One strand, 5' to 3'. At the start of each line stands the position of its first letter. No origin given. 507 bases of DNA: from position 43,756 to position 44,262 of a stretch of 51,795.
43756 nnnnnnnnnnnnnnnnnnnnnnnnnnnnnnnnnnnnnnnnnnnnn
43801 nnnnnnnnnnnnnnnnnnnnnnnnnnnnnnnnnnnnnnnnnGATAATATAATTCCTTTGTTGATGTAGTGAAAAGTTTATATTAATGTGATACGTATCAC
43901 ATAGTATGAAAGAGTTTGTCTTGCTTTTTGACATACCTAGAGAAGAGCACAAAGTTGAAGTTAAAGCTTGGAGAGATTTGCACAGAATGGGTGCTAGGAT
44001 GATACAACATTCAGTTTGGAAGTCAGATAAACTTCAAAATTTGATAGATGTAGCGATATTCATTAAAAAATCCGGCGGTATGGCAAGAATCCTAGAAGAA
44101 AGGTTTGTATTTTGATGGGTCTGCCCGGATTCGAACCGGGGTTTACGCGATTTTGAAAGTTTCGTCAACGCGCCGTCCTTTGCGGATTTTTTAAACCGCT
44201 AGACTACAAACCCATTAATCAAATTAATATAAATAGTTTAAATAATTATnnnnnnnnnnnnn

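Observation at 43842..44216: Solitary Cas2-like ORF with a 16-bp palindromic operator, abutting a doubly interrupted tRNA-Val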

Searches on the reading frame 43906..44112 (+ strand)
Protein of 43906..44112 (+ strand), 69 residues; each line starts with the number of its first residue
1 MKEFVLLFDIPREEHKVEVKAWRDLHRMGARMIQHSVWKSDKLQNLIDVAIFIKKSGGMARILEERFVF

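Call 6: search_protein_families(library=pfam, proteins=[window:43906-44112:+], max_evalue=10)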
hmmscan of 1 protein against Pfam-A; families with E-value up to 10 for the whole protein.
seq(69 aa): 2 families
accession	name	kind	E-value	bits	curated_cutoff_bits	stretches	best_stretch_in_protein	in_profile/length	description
PF19136.5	DUF5819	-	0.055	14.5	27.1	1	12-50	45-83/169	Family of unknown function (DUF5819)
PF20229.3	ChrB_N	-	0.065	13.6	23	1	19-42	2-25/159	Protein ChrB, N-terminal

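Call 7: find_homologous_proteins(query=window:43906-44112:+, max_evalue=0.01)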
Query seq(69 aa) (69 aa): 14 proteins with E <= 0.01 among 14 candidates.
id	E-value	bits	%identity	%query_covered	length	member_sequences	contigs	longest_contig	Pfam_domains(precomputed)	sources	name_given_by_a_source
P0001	3.4e-38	146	100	100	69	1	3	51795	-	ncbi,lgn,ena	-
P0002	2.2e-28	115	75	100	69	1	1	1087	-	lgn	-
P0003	9.5e-28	113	75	100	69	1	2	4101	-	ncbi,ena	-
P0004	3.0e-27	111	74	100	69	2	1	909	-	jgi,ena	-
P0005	2.1e-21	93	70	97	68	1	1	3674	-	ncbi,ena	-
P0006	1.0e-18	84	60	100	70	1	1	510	-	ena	-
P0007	1.5e-17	81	65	94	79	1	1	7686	-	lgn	-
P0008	2.3e-16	77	63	97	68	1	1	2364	-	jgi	-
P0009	3.2e-16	76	61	97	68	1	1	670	-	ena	-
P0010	3.3e-16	76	64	97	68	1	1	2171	-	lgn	-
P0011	5.9e-16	76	60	97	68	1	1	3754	-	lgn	-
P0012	3.2e-15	73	61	97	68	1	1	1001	-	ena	-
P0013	5.8e-15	72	60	94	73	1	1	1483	-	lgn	-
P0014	1.1e-14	72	61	97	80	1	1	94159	-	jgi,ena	-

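Call 8: search_solved_structures(query=window:43906-44112:+, max_evalue=10, show_alignments=3)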
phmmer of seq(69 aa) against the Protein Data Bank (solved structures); distinct sequences matched with E-value up to 10: 0.

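Call 9: search_protein_families(library=ncbifam, proteins=[window:43906-44112:+], max_evalue=10)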
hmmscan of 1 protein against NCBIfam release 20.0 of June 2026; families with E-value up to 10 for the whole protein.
seq(69 aa): 2 families
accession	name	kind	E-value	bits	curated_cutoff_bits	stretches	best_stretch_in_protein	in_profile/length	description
TIGR01573.1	cas2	equivalog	0.0014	18.9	24.5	1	5-40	4-40/96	CRISPR-associated endonuclease Cas2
NF010264.0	PRK13710.1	equivalog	0.016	15.5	100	1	29-60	35-66/72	type II toxin-antitoxin system antitoxin CcdA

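Call 14: search_solved_structures(query=A1, max_evalue=10, show_alignments=4)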
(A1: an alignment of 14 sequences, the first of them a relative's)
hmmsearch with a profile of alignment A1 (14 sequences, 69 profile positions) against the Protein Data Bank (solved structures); distinct sequences matched with E-value up to 10: 7.
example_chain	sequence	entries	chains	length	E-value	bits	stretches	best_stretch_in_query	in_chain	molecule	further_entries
6qxf_K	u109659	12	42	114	0.057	16.9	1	2-44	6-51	CRISPR-associated endoribonuclease Cas2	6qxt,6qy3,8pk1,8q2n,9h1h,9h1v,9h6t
5zyf_A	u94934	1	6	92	0.15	15.5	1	2-43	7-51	CRISPR-associated endoribonuclease Cas2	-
3exc_X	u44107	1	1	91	0.17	15.4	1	2-53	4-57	Uncharacterized protein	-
5xvn_E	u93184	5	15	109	0.19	15.2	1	2-48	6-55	CRISPR-associated endoribonuclease Cas2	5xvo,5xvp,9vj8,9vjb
3c9r_A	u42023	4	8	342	0.37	14.3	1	48-69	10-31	Thiamine monophosphate kinase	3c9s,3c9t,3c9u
3lzc_A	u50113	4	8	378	0.49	13.9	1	48-69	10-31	Dph2 | 2-(3-amino-3-carboxypropyl)histidine synthase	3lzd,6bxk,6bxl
3vgy_C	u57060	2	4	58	0.64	13.6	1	9-58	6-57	Envelope glycoprotein gp160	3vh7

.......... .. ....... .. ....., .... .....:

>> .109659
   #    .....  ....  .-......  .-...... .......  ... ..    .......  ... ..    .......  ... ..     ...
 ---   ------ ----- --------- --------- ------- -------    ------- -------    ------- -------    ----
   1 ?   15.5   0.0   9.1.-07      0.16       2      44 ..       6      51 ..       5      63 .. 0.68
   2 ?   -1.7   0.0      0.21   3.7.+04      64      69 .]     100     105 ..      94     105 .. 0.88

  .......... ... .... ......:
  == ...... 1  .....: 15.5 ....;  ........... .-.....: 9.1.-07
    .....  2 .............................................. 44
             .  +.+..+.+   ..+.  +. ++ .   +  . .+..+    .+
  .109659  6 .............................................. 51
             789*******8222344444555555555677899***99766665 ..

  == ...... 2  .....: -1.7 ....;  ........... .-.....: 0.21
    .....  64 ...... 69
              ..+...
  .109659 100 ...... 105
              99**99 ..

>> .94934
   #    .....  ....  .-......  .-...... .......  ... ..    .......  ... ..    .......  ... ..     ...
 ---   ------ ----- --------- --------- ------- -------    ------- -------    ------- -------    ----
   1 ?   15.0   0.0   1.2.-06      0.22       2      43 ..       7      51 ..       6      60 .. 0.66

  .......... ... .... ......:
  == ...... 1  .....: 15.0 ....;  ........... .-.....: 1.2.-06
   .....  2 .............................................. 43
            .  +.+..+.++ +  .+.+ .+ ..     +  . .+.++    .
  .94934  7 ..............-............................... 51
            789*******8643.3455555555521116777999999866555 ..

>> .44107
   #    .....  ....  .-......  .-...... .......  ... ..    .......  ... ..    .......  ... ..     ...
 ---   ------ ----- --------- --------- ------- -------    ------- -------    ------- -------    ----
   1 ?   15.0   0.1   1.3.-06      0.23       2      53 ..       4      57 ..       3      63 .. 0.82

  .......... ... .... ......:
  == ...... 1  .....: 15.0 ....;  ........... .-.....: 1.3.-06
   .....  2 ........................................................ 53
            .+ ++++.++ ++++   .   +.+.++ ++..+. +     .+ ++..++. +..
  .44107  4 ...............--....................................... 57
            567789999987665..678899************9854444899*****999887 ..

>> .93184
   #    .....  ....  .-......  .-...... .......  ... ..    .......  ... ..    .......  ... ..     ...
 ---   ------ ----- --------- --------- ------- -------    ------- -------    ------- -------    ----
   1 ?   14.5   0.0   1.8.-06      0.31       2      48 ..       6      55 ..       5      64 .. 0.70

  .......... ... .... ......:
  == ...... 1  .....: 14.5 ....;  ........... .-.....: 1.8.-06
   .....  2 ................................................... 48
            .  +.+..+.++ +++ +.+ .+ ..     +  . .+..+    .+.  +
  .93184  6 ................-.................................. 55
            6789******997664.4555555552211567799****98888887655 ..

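Call 18: find_encoding_contigs(protein=P0014, flank=10000, max_places=3)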
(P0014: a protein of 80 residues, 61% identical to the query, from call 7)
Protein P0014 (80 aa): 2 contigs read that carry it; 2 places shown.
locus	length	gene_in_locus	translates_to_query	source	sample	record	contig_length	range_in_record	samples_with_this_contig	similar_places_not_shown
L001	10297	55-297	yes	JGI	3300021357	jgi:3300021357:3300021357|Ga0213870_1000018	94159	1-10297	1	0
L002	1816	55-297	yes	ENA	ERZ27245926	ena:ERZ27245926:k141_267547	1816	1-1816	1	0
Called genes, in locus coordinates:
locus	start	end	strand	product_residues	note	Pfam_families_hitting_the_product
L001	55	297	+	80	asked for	-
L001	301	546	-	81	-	-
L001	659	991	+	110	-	-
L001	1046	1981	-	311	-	PF01866:Diphthamide_syn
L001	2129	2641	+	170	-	-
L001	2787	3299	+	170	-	PF01625:PMSR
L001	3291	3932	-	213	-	PF01694:Rhomboid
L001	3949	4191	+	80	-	-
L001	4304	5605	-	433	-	PF01336:tRNA_anti-codon, PF00152:tRNA-synt_2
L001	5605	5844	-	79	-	-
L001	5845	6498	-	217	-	PF01351:RNase_HII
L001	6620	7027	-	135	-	-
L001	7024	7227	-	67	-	PF18929:DUF5678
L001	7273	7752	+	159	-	PF04471:Mrr_cat (weak), PF08378:NERD (weak)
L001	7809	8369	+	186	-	PF00352:TBP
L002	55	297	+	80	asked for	-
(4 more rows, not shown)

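Call 19: find_encoding_contigs(protein=P0001, flank=10000, max_places=4)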
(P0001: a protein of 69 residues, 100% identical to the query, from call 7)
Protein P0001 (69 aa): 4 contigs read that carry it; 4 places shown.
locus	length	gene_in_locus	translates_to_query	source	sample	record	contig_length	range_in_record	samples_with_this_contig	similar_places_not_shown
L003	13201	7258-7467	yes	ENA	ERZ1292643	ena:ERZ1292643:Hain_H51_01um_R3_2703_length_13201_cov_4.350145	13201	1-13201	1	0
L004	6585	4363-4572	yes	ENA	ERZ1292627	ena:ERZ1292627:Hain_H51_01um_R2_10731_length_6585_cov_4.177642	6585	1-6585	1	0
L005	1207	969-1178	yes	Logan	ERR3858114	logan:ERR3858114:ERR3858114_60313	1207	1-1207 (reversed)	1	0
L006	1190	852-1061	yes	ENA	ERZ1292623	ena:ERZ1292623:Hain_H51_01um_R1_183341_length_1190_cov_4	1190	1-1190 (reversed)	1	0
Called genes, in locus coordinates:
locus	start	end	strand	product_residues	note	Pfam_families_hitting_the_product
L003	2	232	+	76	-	?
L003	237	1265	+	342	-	PF02800:Gp_dh_C (weak)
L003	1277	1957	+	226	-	PF00121:TIM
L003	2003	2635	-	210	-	PF00730:HhH-GPD, PF00633:HHH (weak)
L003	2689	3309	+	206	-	PF00702:Hydrolase, PF13419:HAD_2, PF13242:Hydrolase_like (weak)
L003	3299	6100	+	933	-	PF00270:DEAD, PF04851:ResIII, PF00271:Helicase_C, PF19306:WHD_Lhr, PF08494:DEAD_assoc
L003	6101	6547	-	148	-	PF02308:MgtC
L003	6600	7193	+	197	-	PF02223:Thymidylate_kin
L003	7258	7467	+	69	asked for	-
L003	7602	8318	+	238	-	PF08241:Methyltransf_11, PF13649:Methyltransf_25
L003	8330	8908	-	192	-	-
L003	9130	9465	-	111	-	PF08123:DOT1 (weak)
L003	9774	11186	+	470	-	PF00117:GATase, PF07722:Peptidase_C26, PF02540:NAD_synthase, PF01171:ATP_bind_3 (weak), PF03054:tRNA_Me_trans (faint), PF06508:QueC (weak), PF00958:GMP_synt_C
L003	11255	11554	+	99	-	PF05239:PRC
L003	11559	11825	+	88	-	PF05402:PqqD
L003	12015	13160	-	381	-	PF00091:Tubulin, PF12327:FtsZ_C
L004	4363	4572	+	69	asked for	-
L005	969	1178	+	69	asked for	-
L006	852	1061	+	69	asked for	-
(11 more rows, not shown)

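Call 20: predict_structure(alignment_id=A1)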
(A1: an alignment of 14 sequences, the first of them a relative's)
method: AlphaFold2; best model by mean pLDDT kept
length: 69 residues; sequences in the alignment: 14
mean_pLDDT: 93.4   pTM: 0.79
mean pLDDT of the five models: 93.4, 93.1, 92.6, 92.5, 92.3
residues with pLDDT >= 90: 59; 70-90: 6; 50-70: 4; < 50: 0
segments of 3 or more residues with pLDDT < 50: none
pLDDT, mean of each block of 10 residues (from residue 1): 92 92 97 95 97 97 83
secondary structure, 60 per line:
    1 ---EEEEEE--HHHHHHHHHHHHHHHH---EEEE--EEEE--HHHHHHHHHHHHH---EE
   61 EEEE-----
elements in order: E4-9 H12-27 E31-34 E37-40 H43-55 E59-64

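Call 23: find_related_loci(query=A1, collection=genome_contigs, flank=10000)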
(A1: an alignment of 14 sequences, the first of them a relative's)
Query A1 (69 aa) in genome_contigs; peptide patterns used: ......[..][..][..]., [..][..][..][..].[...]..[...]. (x = any residue, [..] = any of these).
97 stretches matched a pattern; 53 encode a relative of the query (tblastn E <= 1e-3); 52 distinct loci.
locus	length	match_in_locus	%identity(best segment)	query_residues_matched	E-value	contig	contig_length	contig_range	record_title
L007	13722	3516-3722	78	1-69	9e-34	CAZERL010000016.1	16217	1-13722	MAG TPA_asm: uncultured archaeon isolate SRP178908_co1_104 genome assembly, contig: NODE_2359_length_16217_cov_10.127521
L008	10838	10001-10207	70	1-69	1e-29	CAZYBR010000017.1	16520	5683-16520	MAG TPA_asm: uncultured archaeon isolate binchicken_co134_899 genome assembly, contig: NODE_7530_length_16520_cov_6.6782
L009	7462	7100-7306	68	1-69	2e-27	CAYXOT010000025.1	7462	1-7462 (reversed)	MAG TPA_asm: uncultured archaeon isolate binchicken_co21_401 genome assembly, contig: NODE_10275_length_7462_cov_7.36573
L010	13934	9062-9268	65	1-69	7e-27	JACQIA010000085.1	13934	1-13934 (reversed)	MAG: Candidatus Aenigmatarchaeota archaeon isolate NC_groundwater_1113_Ag_S-0.1um_37_102 S_p1_S3_coassembly_k141_2112163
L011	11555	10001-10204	66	2-69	1e-26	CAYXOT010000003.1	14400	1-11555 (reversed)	MAG TPA_asm: uncultured archaeon isolate binchicken_co21_401 genome assembly, contig: NODE_2767_length_14400_cov_6.30212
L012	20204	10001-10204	63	2-69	8e-26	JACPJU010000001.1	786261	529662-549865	MAG: Candidatus Aenigmatarchaeota archaeon isolate NC_groundwater_476_Ag_S-0.1um_40_17 S35_SO-1_scaffold_95073, whole ge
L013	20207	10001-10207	59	1-69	1e-25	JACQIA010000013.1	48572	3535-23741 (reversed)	MAG: Candidatus Aenigmatarchaeota archaeon isolate NC_groundwater_1113_Ag_S-0.1um_37_102 S_p1_S3_coassembly_k141_441342,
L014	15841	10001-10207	62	1-69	2e-25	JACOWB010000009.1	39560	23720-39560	MAG: Candidatus Aenigmatarchaeota archaeon isolate NC_groundwater_115_Ag_B-0.1um_41_10 S3_GD2017_2_B1_scaffold_442, whol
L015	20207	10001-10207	62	1-69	2e-25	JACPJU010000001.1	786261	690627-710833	MAG: Candidatus Aenigmatarchaeota archaeon isolate NC_groundwater_476_Ag_S-0.1um_40_17 S35_SO-1_scaffold_95073, whole ge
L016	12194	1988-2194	61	1-69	3e-25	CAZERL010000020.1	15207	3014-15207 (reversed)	MAG TPA_asm: uncultured archaeon isolate SRP178908_co1_104 genome assembly, contig: NODE_2613_length_15207_cov_10.930834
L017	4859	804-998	62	5-69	5e-25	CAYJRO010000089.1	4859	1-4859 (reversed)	MAG TPA_asm: uncultured archaeon isolate ERP125453_co1_124 genome assembly, contig: NODE_23738_length_4859_cov_4.718360,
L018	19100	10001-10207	57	1-69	5e-24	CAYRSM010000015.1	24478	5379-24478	MAG TPA_asm: uncultured archaeon isolate SRP093762_co1_53 genome assembly, contig: NODE_1232_length_24478_cov_10.815911,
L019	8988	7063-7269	58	1-69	2e-23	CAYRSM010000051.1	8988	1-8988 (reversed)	MAG TPA_asm: uncultured archaeon isolate SRP093762_co1_53 genome assembly, contig: NODE_4378_length_8988_cov_10.236539,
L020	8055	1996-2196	63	3-69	2e-23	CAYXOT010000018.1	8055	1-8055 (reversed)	MAG TPA_asm: uncultured archaeon isolate binchicken_co21_401 genome assembly, contig: NODE_8811_length_8055_cov_6.785000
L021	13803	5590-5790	61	3-69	3e-23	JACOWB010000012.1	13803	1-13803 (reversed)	MAG: Candidatus Aenigmatarchaeota archaeon isolate NC_groundwater_115_Ag_B-0.1um_41_10 S3_GD2017_2_B1_scaffold_7386, who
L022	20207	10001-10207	58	1-69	6e-23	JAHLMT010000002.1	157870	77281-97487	MAG: Candidatus Aenigmatarchaeota archaeon isolate QQ_2_bin_128 NODE_2_length_157870_cov_14.7482, whole genome shotgun s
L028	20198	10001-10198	58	4-69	2e-21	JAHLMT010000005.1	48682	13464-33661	MAG: Candidatus Aenigmatarchaeota archaeon isolate QQ_2_bin_128 NODE_5_length_48682_cov_12.7195, whole genome shotgun se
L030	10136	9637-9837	58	3-69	3e-21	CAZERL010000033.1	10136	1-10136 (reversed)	MAG TPA_asm: uncultured archaeon isolate SRP178908_co1_104 genome assembly, contig: NODE_4991_length_10136_cov_10.867870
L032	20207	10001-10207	55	1-69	1e-20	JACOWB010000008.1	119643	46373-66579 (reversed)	MAG: Candidatus Aenigmatarchaeota archaeon isolate NC_groundwater_115_Ag_B-0.1um_41_10 S3_GD2017_2_B1_scaffold_168, whol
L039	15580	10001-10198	53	4-69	4e-18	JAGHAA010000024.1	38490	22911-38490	MAG: Candidatus Aenigmatarchaeota archaeon isolate AUK218 PB_MBMC_172_c_000000000076, whole genome shotgun sequence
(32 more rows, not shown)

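Call 24: fold_search(model_id=the predicted structure, library=pdb)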
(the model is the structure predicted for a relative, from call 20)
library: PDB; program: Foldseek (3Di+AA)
matches with E <= 10: 1139; with E <= 0.001: 6
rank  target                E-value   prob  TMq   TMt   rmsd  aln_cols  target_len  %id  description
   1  5zyf_D                1.6e-04  1.00  0.72  0.60   3.8        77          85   21  Crystal structure of Streptococcus pyogenes type II-A Cas2 (released 2018-08-15)
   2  5zyf_B                4.0e-04  1.00  0.68  0.56   3.6        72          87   22  Crystal structure of Streptococcus pyogenes type II-A Cas2 (released 2018-08-15)
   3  2ivy                  4.3e-04  1.00  0.71  0.58   4.2        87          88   20  Crystal structure of hypothetical protein sso1404 from Sulfolobus solfataricus P2 (released 2006-06-28)
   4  5zyf_E                4.3e-04  1.00  0.65  0.59   3.2        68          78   22  Crystal structure of Streptococcus pyogenes type II-A Cas2 (released 2018-08-15)
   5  5zyf_C                4.9e-04  1.00  0.70  0.60   4.2        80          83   22  Crystal structure of Streptococcus pyogenes type II-A Cas2 (released 2018-08-15)
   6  6jhz_A                7.5e-04  1.00  0.66  0.51   3.7        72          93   22  Crystal structure of cas2 (released 2020-03-25)
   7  3exc                  1.1e-03  1.00  0.73  0.66   3.9        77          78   17  Structure of the RNA'se SSO8090 from Sulfolobus solfataricus (released 2008-11-11)
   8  5zyf_F                1.3e-03  1.00  0.70  0.62   3.7        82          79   20  Crystal structure of Streptococcus pyogenes type II-A Cas2 (released 2018-08-15)
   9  8ia4_A                1.4e-03  1.00  0.66  0.50   3.7        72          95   22  Crystal structure of Cas2 in complex with AcrVA5-peptide (released 2023-03-22)
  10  6qxt_W                1.4e-03  1.00  0.67  0.47   3.5        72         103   25  Cas1-Cas2-Csn2-DNA dimer complex from the Type II-A CRISPR-Cas system (released 2019-05-08)
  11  9h6t_A                1.4e-03  1.00  0.66  0.46   3.6        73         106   25  Partial Cas1-Cas2 CRISPR integrase complex bound to a half-integration product, Streptococcus thermophilus DGCC 7710 C (released 2026-02-18)
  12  6qxt_K                1.5e-03  1.00  0.60  0.45   8.4        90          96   27  Cas1-Cas2-Csn2-DNA dimer complex from the Type II-A CRISPR-Cas system (released 2019-05-08)
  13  5xvn_F                2.0e-03  1.00  0.66  0.45   3.6        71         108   22  E. far Cas1-Cas2/prespacer binary complex (released 2017-10-04)
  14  5zyf_A                2.1e-03  1.00  0.68  0.55   3.6        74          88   22  Crystal structure of Streptococcus pyogenes type II-A Cas2 (released 2018-08-15)
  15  5xvp_F                2.4e-03  1.00  0.65  0.47   4.2        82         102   20  E. fae Cas1-Cas2/prespacer/target ternary complex revealing the fully integrated states (released 2017-10-04)
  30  6zi1_BBB              8.0e-03  0.99  0.56  0.50   3.9        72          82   17  Crystal structure of the isolated H. influenzae VapD toxin (D7N mutant) (released 2020-10-14)
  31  6zi1_AAA              8.6e-03  0.99  0.57  0.50   3.8        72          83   15  Crystal structure of the isolated H. influenzae VapD toxin (D7N mutant) (released 2020-10-14)
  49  3ui3_A                2.6e-02  0.98  0.63  0.35   4.3        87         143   18  Structural and Biochemical Characterization of HP0315 from Helicobacter pylori as a VapD Protein with an Endoribonucle (released 2012-02-08)
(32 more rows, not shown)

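Call 32: search_protein_representatives(alignment_id=A1)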
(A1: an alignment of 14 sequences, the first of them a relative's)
Query: 14 sequences, 69 profile positions. Proteins with E-value up to 0.001 (for the whole library): 96; up to 1e-10: 52; up to 1e-30: 0. The best 96 are listed.
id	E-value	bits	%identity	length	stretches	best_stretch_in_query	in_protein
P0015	1.2e-27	112.0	-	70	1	1-69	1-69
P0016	3.0e-26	107.5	-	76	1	3-69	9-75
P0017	4.0e-26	107.2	-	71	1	2-69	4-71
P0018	1.2e-24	102.4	-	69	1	2-69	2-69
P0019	2.2e-24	101.5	-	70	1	2-69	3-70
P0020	8.0e-24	99.8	-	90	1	1-69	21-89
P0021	5.9e-23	97.0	-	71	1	3-69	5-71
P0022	1.8e-22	95.5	-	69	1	2-69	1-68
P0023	2.2e-22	95.2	-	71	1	4-69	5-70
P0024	3.1e-22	94.7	-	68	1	2-69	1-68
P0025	5.1e-22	94.0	-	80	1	3-69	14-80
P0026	3.8e-21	91.2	-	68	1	2-69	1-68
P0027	4.1e-21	91.1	-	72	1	2-68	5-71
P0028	7.5e-21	90.3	-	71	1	3-69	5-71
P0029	4.1e-20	87.9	-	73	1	3-68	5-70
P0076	1.4e-08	51.0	-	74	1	5-65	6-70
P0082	9.1e-08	48.3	-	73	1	4-67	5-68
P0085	2.3e-07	47.1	-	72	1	1-63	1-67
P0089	6.1e-07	45.7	-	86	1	6-65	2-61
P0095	2.9e-06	43.5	-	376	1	4-63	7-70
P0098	1.8e-05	41.0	-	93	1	5-65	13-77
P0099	1.9e-05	40.9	-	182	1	4-67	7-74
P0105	1.3e-04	38.2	-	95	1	5-67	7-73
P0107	1.9e-04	37.7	-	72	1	2-63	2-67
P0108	2.5e-04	37.3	-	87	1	2-63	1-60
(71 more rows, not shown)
